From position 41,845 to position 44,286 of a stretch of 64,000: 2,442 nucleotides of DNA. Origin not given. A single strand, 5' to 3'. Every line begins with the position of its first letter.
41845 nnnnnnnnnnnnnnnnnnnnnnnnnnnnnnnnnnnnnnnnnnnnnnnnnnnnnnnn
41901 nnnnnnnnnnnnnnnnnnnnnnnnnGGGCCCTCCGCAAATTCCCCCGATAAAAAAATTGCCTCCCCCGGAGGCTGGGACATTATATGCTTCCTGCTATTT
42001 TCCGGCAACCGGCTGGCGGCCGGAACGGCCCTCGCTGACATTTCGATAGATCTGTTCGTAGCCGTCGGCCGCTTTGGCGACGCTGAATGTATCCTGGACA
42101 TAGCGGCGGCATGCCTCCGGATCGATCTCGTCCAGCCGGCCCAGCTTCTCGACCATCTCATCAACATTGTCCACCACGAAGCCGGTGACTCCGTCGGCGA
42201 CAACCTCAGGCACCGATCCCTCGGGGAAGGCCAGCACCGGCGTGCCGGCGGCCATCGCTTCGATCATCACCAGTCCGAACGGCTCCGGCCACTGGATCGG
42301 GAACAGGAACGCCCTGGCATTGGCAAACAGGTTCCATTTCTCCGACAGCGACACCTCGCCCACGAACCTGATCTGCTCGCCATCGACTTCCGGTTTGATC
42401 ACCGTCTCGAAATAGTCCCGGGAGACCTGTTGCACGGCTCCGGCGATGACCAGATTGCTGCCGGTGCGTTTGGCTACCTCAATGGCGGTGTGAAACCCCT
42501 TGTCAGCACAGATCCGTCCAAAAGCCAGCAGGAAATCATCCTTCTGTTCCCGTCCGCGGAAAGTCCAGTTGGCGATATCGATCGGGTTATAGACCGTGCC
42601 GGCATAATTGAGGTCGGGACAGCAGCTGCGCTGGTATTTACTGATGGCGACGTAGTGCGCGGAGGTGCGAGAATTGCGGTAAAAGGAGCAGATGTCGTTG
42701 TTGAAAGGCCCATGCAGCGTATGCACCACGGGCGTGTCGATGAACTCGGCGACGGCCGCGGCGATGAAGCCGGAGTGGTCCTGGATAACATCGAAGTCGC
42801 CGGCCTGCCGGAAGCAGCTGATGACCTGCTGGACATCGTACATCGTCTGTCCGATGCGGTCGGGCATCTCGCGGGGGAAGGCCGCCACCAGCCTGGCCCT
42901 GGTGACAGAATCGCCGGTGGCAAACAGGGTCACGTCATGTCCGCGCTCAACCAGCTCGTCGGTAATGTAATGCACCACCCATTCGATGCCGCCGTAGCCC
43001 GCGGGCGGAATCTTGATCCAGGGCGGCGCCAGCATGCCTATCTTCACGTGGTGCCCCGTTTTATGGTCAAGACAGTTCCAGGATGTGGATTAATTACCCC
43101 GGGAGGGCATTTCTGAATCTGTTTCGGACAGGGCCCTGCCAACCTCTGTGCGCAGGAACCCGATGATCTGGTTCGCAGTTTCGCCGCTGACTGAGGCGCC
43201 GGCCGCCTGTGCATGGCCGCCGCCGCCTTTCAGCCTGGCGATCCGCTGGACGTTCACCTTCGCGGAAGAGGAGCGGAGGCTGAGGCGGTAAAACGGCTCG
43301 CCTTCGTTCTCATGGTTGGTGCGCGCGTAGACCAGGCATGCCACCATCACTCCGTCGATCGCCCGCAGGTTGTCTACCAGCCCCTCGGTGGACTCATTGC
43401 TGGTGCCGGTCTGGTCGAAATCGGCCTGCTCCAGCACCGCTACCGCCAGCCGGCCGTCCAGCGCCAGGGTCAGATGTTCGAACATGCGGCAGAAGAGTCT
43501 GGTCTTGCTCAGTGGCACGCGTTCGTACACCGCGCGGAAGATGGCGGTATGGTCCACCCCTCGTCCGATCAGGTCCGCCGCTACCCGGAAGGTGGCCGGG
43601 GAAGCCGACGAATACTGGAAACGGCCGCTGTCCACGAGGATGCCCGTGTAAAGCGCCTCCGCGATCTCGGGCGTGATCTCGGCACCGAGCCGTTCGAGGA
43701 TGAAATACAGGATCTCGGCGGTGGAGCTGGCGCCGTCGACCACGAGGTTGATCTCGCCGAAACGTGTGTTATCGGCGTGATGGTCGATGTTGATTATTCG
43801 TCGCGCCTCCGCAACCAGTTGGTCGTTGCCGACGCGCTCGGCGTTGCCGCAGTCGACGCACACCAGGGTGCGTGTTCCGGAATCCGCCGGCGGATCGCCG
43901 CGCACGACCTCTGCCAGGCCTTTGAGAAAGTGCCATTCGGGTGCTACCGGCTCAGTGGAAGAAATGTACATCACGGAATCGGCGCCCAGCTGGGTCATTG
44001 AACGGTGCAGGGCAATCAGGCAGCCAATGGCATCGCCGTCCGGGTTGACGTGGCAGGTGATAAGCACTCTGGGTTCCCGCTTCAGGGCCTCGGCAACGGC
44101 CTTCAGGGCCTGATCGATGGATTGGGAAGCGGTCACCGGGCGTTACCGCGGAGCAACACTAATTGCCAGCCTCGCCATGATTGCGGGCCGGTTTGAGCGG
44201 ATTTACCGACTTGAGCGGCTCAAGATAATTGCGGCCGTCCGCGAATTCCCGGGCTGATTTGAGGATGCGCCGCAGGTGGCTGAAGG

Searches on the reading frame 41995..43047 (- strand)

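Call 24: search_protein_families(library=pfam, max_evalue=0.00001, proteins=[window:41995-43047:-])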
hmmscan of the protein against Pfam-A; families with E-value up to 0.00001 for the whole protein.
window:41995-43047:- (350 aa): 4 families
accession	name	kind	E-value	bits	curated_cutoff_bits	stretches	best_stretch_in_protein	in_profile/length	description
PF00534.26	Glycos_transf_1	-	7.3e-28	97.7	26.4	1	166-307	11-157/172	Glycosyl transferases group 1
PF13692.12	Glyco_trans_1_4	-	7.3e-22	78.6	27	1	173-305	4-139/142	Glycosyl transferases group 1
PF13439.12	Glyco_transf_4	-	2.8e-15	57.2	28.5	1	18-157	1-167/170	Glycosyltransferase Family 4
PF13579.12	Glyco_trans_4_4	-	8.9e-09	36.3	29.7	1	19-113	1-103/158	Glycosyl transferase 4-like domain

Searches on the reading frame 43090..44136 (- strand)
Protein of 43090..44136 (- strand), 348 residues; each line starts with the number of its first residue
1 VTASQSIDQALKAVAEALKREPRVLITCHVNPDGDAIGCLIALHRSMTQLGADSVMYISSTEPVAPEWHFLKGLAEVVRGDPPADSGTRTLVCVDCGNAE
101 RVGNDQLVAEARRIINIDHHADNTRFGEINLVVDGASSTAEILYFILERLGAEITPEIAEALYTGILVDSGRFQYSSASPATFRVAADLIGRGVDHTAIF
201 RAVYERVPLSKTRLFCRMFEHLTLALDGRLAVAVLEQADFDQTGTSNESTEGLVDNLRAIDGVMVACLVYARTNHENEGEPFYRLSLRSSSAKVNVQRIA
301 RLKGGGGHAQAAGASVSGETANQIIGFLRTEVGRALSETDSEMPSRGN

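Call 24: search_protein_families(library=pfam, max_evalue=0.00001, proteins=[window:43090-44136:-])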
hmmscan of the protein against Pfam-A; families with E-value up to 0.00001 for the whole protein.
window:43090-44136:- (348 aa): 2 families
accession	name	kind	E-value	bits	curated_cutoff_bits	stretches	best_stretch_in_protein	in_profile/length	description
PF01368.27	DHH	-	6.2e-20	72.2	28.1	1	23-166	1-125/125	DHH family, N-terminal domain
PF02272.25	DHHA1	-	2.8e-10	41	25.9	1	229-326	3-94/102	DHHA1 domain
